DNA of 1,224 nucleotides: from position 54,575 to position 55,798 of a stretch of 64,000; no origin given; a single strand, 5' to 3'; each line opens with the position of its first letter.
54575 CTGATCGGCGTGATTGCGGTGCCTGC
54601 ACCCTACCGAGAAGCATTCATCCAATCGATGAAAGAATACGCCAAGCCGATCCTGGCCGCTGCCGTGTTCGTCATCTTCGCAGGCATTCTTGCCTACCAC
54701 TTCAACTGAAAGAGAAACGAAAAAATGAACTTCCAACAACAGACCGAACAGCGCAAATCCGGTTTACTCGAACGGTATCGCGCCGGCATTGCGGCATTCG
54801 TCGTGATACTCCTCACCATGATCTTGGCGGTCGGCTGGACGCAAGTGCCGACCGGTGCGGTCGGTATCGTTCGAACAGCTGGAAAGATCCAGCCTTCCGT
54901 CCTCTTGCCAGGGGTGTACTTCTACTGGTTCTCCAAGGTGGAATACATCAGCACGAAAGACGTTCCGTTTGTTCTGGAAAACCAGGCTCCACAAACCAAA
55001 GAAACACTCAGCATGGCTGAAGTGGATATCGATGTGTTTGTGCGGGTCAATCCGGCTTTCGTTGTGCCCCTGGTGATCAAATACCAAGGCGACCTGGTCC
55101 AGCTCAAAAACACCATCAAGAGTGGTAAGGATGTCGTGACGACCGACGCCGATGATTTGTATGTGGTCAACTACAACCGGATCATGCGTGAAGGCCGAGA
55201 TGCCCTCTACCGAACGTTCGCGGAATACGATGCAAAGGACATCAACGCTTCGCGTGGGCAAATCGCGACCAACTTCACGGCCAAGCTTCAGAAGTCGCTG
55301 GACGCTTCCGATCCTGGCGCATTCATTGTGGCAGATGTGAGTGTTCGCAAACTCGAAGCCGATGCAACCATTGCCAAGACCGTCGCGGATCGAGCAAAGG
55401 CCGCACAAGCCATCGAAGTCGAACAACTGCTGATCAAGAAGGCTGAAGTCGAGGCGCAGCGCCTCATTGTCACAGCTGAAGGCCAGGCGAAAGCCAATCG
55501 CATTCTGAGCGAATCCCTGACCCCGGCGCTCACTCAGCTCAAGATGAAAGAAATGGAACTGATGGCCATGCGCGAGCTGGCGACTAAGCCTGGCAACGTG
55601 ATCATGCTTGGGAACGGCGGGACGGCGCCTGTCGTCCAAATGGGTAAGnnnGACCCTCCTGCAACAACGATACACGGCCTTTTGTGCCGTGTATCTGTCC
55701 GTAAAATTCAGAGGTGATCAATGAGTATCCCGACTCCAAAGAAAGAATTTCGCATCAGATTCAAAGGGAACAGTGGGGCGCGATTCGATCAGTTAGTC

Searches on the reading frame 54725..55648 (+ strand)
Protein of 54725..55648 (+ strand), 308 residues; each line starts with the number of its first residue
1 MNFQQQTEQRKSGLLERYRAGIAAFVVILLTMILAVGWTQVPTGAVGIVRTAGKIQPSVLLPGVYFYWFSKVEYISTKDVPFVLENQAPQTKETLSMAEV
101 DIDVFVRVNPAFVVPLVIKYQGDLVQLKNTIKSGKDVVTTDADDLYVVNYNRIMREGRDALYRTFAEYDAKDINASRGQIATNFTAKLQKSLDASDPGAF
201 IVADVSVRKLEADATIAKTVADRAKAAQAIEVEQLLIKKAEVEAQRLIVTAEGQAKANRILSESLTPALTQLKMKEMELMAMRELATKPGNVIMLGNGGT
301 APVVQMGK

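Call 16: search_protein_families(library=phrogs, proteins=[window:54725-55648:+], max_evalue=0.001)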
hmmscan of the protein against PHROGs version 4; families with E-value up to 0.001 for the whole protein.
window:54725-55648:+ (308 aa): 1 family
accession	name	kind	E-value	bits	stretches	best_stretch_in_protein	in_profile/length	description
phrog_200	-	other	5.8e-35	122.1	1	18-307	80-360/379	lipoprotein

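Call 74: search_protein_families(library=pfam, proteins=[window:54725-55648:+], max_evalue=0.001)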
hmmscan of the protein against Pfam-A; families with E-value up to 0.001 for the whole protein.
window:54725-55648:+ (308 aa): 1 family
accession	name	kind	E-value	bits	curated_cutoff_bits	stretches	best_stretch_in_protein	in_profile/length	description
PF01145.31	Band_7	-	1.4e-11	45.2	23.6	1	40-234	2-166/176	SPFH domain / Band 7 family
